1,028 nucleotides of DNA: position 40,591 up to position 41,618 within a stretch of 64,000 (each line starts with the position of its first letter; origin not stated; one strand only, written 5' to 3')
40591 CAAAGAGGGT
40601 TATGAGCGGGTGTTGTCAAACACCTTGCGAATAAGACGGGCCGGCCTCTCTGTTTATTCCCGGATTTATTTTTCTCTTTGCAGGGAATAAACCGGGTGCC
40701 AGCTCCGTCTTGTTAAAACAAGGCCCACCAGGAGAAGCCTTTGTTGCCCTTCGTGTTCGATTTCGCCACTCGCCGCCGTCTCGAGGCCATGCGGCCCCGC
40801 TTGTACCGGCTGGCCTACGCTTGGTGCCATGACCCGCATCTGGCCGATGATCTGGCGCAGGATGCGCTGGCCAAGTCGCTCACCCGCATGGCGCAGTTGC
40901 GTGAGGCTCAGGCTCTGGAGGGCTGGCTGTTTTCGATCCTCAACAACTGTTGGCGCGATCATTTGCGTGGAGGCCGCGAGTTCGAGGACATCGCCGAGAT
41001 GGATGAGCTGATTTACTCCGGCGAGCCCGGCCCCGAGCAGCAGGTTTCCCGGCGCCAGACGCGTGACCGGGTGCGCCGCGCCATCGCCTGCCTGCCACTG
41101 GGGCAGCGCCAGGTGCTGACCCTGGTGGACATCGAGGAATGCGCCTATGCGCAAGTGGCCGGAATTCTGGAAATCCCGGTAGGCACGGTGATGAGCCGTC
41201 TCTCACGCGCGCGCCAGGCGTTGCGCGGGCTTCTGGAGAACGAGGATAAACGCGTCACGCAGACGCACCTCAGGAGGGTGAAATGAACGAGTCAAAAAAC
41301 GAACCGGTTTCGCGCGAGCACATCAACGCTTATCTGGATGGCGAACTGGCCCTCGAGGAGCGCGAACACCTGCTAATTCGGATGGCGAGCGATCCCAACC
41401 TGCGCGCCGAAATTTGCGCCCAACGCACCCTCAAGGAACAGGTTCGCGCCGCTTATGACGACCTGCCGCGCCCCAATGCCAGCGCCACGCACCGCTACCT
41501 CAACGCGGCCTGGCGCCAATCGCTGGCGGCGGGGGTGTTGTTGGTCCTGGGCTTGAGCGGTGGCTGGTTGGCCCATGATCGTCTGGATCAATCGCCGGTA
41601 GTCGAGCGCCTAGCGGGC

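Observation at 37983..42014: ECF sigma / anti-sigma pair whose periplasmic sensor domain is a paralogue of two adjacent secreted DsrE-like proteins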

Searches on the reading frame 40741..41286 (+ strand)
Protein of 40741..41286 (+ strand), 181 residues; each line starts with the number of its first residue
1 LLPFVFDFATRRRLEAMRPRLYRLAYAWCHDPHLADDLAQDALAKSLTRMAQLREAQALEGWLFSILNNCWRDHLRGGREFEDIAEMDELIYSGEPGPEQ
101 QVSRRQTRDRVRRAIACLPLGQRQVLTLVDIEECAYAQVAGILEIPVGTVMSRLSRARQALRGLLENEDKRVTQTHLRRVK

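Call 3: search_protein_families(library=pfam, proteins=[window:40741-41286:+], max_evalue=1)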
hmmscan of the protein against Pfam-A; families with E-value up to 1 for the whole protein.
window:40741-41286:+ (181 aa): 4 families
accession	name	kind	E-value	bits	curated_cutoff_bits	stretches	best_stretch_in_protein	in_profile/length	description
PF08281.18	Sigma70_r4_2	-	1.4e-15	57.1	25.7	1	109-161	2-54/54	Sigma-70, region 4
PF04542.20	Sigma70_r2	-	2.4e-12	46.9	24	1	15-78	3-68/71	Sigma-70 region 2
PF04545.22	Sigma70_r4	-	6.1e-09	35.7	24.1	1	114-162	1-49/50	Sigma-70, region 4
PF22029.2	PhyR_sigma2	-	9.6e-05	22.8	27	1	19-67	6-54/55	Sigma2 domain of PhyR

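Call 4: search_protein_families(library=ncbifam, proteins=[window:40741-41286:+], max_evalue=1)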
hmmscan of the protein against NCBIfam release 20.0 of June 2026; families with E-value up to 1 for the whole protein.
window:40741-41286:+ (181 aa): 89 families (the best 25 are shown)
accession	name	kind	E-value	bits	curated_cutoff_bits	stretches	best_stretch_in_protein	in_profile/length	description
NF009164.0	PRK12511.1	equivalog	9.1e-31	106.8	185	1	20-180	16-174/182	RNA polymerase sigma factor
NF058625.1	sigma_PG0214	equivalog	4.1e-29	101.4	130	1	15-170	11-166/170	GFO_1088 family ECF-type sigma factor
TIGR02983.1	SigE-fam_strep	subfamily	6.8e-25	87.8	141.55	1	15-168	13-161/162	SigE family RNA polymerase sigma factor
NF004113.0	PRK05602.1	equivalog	2.6e-24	86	208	1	9-171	46-207/211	RNA polymerase sigma factor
NF007229.0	PRK09647.1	equivalog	3.2e-23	82.2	265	1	20-175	56-212/220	RNA polymerase sigma factor SigE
NF009185.0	PRK12533.1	equivalog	3.6e-23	82.4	248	1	22-174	43-202/231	RNA polymerase sigma factor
TIGR02937.1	sigma70-ECF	superfamily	1.6e-22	79.9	42.9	1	14-163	7-163/165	sigma-70 family RNA polymerase sigma factor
NF009166.1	PRK12513.1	equivalog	3.7e-22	79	206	1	18-169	32-190/193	RNA polymerase sigma factor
NF009171.0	PRK12518.1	equivalog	6.1e-22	78.4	208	1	17-168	40-187/191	RNA polymerase sigma factor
NF007225.0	PRK09643.1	equivalog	9.9e-22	77.6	190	1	18-174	37-191/204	RNA polymerase sigma factor SigM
NF008888.0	PRK11922.1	equivalog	4e-21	75.7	204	1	16-168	38-199/231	RNA polymerase sigma factor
NF009198.0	PRK12546.1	equivalog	9.4e-21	74.4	270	1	17-170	16-166/188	RNA polymerase sigma factor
NF007223.0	PRK09641.1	equivalog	4.1e-20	72.4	209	1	17-166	27-185/187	RNA polymerase sigma factor SigW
NF009170.0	PRK12517.1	subfamily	5e-20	71.7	197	1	16-174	31-185/188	RNA polymerase sigma factor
TIGR02950.1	SigM_subfam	subfamily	7.7e-20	71.3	147.95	1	19-165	11-158/159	RNA polymerase sigma factor, SigM family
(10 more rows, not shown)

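Call 43: search_solved_structures(query=window:40741-41286:+, max_evalue=0.00001)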
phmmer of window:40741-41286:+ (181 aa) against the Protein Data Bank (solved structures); distinct sequences matched with E-value up to 0.00001: 20.
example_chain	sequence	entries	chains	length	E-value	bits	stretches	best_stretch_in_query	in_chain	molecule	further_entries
6jcy_F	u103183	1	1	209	1.5e-18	70.6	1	18-167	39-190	ECF RNA polymerase sigma factor SigH,ECF RNA polymerase sigma factor SigE,ECF RNA polymera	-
9m9d_F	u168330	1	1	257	5.1e-18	68.8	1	19-166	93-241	ECF RNA polymerase sigma factor SigE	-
9m9e_F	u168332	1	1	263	5.5e-18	68.7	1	19-166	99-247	ECF RNA polymerase sigma factor SigE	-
9m98_F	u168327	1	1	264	5.5e-18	68.7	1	19-166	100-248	ECF RNA polymerase sigma factor SigE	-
6in7_B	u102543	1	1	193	2.6e-15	60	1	21-164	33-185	RNA polymerase sigma-H factor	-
8z6g_B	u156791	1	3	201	2.7e-15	59.9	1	21-165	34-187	RNA polymerase sigma factor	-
5zx2_F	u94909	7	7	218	3.8e-14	56.2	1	18-167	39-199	ECF RNA polymerase sigma factor SigH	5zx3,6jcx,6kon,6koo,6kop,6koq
5uxx_A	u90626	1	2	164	9.3e-13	51.7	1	7-166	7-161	RNA polymerase sigma factor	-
5wuq_A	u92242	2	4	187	1.2e-12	51.4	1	16-165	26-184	ECF RNA polymerase sigma factor SigW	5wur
1or7_A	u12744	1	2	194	1.4e-10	44.6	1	36-162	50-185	RNA polymerase sigma-E factor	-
4cxf_A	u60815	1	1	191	1.5e-10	44.5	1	35-169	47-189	RNA POLYMERASE SIGMA FACTOR CNRH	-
6jbq_F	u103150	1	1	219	1.7e-10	44.3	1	36-162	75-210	ECF RNA polymerase sigma-E factor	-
5fgm_A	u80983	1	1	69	4.9e-10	42.8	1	110-167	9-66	ECF RNA polymerase sigma factor SigR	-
2h27_A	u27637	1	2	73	4.4e-08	36.5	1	105-163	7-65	RNA polymerase Sigma E factor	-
7qh5_A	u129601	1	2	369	2.9e-07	33.8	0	98-166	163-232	RNA polymerase sigma factor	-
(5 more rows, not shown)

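Call 92: search_dna_similar(query=window:40741-41286:+, collection=plasmids, mode=protein, max_rows=30, max_evalue=1e-10)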
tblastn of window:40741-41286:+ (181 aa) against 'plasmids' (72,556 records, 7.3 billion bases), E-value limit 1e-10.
Records with a match: 207; places in all: 208; records where one place covers at least 80% of the query: 176.
Best place of each record, by identity: <60% 207.
By first word of the organism name: Sinorhizobium 74; Rhizobium 42; Agrobacterium 12; Caballeronia 10; Aminobacter 10; Paraburkholderia 9; Paracoccus 7; Ensifer 7; Pantoea 5; Burkholderia 4; and 18 more.
By predicted mobility (MOB-suite, as given by PLSDB): non-mobilizable 104; conjugative 80; mobilizable 23.
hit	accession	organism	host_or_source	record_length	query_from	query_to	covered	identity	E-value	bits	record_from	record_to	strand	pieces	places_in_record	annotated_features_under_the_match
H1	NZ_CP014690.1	Gluconobacter albidus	water kefir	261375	13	181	93%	43.8%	9e-17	84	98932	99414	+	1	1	sigma-70 family RNA polymerase sigma factor | anti-sigma factor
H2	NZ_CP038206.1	Paracoccus pantotrophus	single cell,soil associated with ...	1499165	3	168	92%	42.9%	5e-16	82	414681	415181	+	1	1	none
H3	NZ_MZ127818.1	Gluconobacter oxydans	-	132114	13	181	93%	41.4%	5e-16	82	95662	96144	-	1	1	sigma-70 family RNA polymerase sigma factor | catalase family peroxidase | anti-sigma factor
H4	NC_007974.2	Cupriavidus metallidurans CH34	-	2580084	12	181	94%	39.1%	4e-13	74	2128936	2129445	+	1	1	none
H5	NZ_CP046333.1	Cupriavidus metallidurans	sedimentation pond in a zinc factory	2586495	12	181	94%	39.1%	4e-13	74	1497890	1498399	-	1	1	none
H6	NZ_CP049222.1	Agrobacterium tumefaciens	Clematis,cell culture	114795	13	181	93%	38.5%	7e-17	84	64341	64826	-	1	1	sigma-70 family RNA polymerase sigma factor | anti-sigma factor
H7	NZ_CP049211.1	Agrobacterium rubi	Raspberry,cell culture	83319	13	181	93%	38.5%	7e-17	84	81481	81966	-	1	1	sigma-70 family RNA polymerase sigma factor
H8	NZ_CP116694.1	Agrobacterium tumefaciens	Lavender,cell culture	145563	13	181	93%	38.5%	7e-17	84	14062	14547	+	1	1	sigma-70 family RNA polymerase sigma factor | anti-sigma factor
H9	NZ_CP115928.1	Agrobacterium tumefaciens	Chrysanthemum,cell culture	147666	13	181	93%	38.5%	7e-17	84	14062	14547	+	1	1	sigma-70 family RNA polymerase sigma factor | anti-sigma factor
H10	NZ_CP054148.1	Agrobacterium vaccinii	Blueberry,pure bacterial culture,Tumor ...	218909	13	181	93%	38.5%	7e-17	84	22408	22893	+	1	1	sigma-70 family RNA polymerase sigma factor | anti-sigma factor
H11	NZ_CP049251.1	Rhizobium rhizoryzae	cell culture,soil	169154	13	181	93%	37.9%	2e-16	83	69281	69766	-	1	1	sigma-70 family RNA polymerase sigma factor | anti-sigma factor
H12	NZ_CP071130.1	Caballeronia sp. M1242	Homo sapiens,ETA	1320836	19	171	85%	41.8%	2e-17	86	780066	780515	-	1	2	none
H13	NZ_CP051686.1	Massilia forsythiae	cell culture,Flower of Forsythia koreana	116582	19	181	90%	39.0%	1e-12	72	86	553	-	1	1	RNA polymerase sigma factor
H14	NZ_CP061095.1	Roseomonas marmotae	Marmota himalayana,pure culture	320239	12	162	83%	41.7%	2e-12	71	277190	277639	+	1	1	RNA polymerase sigma factor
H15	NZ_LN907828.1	Duffyella gerundensis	-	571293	19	181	90%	38.6%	3e-15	79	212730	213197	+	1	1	RNA polymerase sigma factor | anti-sigma factor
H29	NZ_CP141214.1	Sinorhizobium meliloti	alfalfa,Isolate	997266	13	178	92%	37.3%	4e-13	74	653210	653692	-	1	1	RNA polymerase sigma factor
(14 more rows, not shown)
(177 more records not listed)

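Call 93: get_annotated_region(hit=H29, flank=3500)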
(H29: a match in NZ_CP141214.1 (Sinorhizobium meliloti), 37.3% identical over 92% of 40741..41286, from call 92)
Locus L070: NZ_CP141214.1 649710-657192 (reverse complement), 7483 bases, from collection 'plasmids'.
description: Sinorhizobium meliloti strain LMB1 plasmid pB, complete sequence
organism: Sinorhizobium meliloti (NCBI taxid 382)
taxonomy: Bacteria; Pseudomonadota; Alphaproteobacteria; Hyphomicrobiales; Rhizobiaceae; Sinorhizobium; Sinorhizobium meliloti
host: -; source: alfalfa,Isolate; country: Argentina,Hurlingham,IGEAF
typing (MOB-suite, as given by PLSDB): conjugative; relaxase MOBQ; mating-pair formation MPF_T
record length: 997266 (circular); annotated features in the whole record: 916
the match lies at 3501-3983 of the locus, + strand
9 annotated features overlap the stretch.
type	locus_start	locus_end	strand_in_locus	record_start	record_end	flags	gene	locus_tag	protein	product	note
CDS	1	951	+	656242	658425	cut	-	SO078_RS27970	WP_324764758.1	EAL domain-containing protein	-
CDS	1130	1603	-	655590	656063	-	-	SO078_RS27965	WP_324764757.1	VOC family protein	-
CDS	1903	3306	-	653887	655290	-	-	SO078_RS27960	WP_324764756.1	S8 family serine peptidase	-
CDS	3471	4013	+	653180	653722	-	-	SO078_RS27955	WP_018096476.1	RNA polymerase sigma factor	GO:0006352 - DNA-templated transcription initiation [Evidence IEA]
CDS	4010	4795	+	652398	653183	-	-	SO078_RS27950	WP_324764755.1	anti-sigma factor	-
CDS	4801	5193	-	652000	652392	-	-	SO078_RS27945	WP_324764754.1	hypothetical protein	-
CDS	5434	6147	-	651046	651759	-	-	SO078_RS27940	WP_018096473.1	DUF6065 family protein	-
CDS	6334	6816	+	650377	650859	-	greA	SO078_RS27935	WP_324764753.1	transcription elongation factor GreA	GO:0032784 - regulation of DNA-templated transcription elongation [Evidence IEA]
CDS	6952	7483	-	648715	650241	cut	-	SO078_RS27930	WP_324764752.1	malonyl-CoA synthase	-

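Call 94: get_annotated_region(hit=H3, flank=3000)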
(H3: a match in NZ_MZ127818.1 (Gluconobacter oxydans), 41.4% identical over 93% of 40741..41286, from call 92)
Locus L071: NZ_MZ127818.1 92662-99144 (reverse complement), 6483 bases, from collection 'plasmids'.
description: UNVERIFIED: Gluconobacter oxydans strain WSH-004 plasmid unnamed, complete sequence
organism: Gluconobacter oxydans (NCBI taxid 442)
taxonomy: Bacteria; Pseudomonadota; Alphaproteobacteria; Rhodospirillales; Acetobacteraceae; Gluconobacter; Gluconobacter oxydans
host: -; source: -; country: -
typing (MOB-suite, as given by PLSDB): mobilizable; replicon rep_cluster_500; relaxase MOBF
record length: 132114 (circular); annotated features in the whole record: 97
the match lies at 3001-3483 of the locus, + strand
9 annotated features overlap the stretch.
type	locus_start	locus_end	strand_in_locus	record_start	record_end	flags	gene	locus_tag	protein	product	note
CDS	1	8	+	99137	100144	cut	pdxA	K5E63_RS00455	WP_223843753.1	4-hydroxythreonine-4-phosphate dehydrogenase PdxA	GO:0008615 - pyridoxine biosynthetic process [Evidence IEA]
CDS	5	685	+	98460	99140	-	-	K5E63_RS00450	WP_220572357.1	4-hydroxythreonine-4-phosphate dehydrogenase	-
CDS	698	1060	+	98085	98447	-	-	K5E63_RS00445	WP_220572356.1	cupin domain-containing protein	-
CDS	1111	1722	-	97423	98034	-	-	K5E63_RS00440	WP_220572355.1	cytochrome b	GO:0022904 - respiratory electron transport chain [Evidence IEA]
CDS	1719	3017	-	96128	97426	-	-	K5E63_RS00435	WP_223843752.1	catalase family peroxidase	-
CDS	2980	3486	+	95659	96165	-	-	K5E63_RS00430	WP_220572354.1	sigma-70 family RNA polymerase sigma factor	GO:0006352 - DNA-templated transcription initiation [Evidence IEA]; GO:0006355 - regulation of DNA-templated ...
CDS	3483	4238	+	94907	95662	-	-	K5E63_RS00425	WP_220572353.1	anti-sigma factor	-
CDS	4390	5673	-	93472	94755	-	repC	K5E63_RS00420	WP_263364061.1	replication initiation protein RepC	-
CDS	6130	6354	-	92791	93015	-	-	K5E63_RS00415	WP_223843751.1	hypothetical protein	-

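Call 95: search_protein_families(library=pfam, proteins=[L071:3483-4238:+, L070:4010-4795:+, L071:2980-3486:+, L070:3471-4013:+], max_evalue=0.01)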
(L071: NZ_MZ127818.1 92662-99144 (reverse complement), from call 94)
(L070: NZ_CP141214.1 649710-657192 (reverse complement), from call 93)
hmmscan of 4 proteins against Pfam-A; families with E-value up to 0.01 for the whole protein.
L071:3483-4238:+ (251 aa): 0 families

L070:4010-4795:+ (261 aa): 0 families

L071:2980-3486:+ (168 aa): 4 families
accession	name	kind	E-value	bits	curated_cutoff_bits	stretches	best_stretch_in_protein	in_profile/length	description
PF22029.2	PhyR_sigma2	-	3e-19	69.3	27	1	10-63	2-55/55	Sigma2 domain of PhyR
PF04542.20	Sigma70_r2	-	6.2e-14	52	24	1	13-75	6-70/71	Sigma-70 region 2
PF08281.18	Sigma70_r4_2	-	2.6e-12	46.6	25.7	1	100-152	2-54/54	Sigma-70, region 4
PF04545.22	Sigma70_r4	-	1.4e-07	31.4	24.1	1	105-152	1-48/50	Sigma-70, region 4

L070:3471-4013:+ (180 aa): 7 families
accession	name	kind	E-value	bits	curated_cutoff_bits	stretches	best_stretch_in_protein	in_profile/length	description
PF08281.18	Sigma70_r4_2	-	1.4e-17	63.5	25.7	1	109-159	4-54/54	Sigma-70, region 4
PF04542.20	Sigma70_r2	-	5.2e-17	61.9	24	1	14-77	4-69/71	Sigma-70 region 2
PF22029.2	PhyR_sigma2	-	4.6e-13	49.4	27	1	14-65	3-54/55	Sigma2 domain of PhyR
PF04545.22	Sigma70_r4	-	2.4e-11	43.4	24.1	1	112-159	1-48/50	Sigma-70, region 4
PF07638.17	Sigma70_ECF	-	7.2e-06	26.5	21.1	1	36-161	52-181/185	ECF sigma factor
PF02001.22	DUF134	-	0.00026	21.9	27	1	119-163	38-82/98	Protein of unknown function DUF134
PF22233.2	PhyR_sigma-like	-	0.0046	17.2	27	1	118-156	6-44/50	Response regulator PhyR, sigma-like domain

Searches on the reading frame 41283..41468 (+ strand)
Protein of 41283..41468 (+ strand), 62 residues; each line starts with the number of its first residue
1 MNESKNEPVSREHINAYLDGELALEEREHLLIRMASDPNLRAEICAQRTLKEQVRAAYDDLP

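Call 65: search_solved_structures(query=A4, max_evalue=10, show_alignments=3)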
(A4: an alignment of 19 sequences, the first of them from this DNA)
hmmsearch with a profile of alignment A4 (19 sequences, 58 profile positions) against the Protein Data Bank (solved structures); distinct sequences matched with E-value up to 10: 10.
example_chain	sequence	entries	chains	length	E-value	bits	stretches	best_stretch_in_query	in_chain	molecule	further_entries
6in7_A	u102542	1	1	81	0.052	16.8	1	3-38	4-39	Sigma factor AlgU negative regulatory protein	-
8z6g_A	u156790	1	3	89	0.061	16.5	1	3-38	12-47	Anti sigma-E RseA, N-terminal domain protein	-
8c24_C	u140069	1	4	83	0.35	14.1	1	7-26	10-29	Antitoxin ParD1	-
3mtu_E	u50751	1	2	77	0.44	13.8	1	7-33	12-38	Capsid assembly scaffolding protein,Tropomyosin alpha-1 chain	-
3oa7_A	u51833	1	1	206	0.53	13.5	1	7-32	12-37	Head morphogenesis protein, Chaotic nuclear migration protein 67 fusion protein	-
4iff_A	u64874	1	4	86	0.65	13.3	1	7-32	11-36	Fusion of phage phi29 Gp7 protein and Cell division protein FtsB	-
1no4_A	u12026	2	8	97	0.8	13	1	7-32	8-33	HEAD MORPHOGENESIS PROTEIN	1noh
8f2m_F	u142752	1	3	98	0.82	12.9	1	7-32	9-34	Capsid assembly scaffolding protein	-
6yjd_A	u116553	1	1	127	0.98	12.7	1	7-32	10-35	Capsid assembly scaffolding protein,Prelamin-A/C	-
5a9q_8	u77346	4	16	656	2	11.7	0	39-51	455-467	NUCLEAR PORE COMPLEX PROTEIN NUP85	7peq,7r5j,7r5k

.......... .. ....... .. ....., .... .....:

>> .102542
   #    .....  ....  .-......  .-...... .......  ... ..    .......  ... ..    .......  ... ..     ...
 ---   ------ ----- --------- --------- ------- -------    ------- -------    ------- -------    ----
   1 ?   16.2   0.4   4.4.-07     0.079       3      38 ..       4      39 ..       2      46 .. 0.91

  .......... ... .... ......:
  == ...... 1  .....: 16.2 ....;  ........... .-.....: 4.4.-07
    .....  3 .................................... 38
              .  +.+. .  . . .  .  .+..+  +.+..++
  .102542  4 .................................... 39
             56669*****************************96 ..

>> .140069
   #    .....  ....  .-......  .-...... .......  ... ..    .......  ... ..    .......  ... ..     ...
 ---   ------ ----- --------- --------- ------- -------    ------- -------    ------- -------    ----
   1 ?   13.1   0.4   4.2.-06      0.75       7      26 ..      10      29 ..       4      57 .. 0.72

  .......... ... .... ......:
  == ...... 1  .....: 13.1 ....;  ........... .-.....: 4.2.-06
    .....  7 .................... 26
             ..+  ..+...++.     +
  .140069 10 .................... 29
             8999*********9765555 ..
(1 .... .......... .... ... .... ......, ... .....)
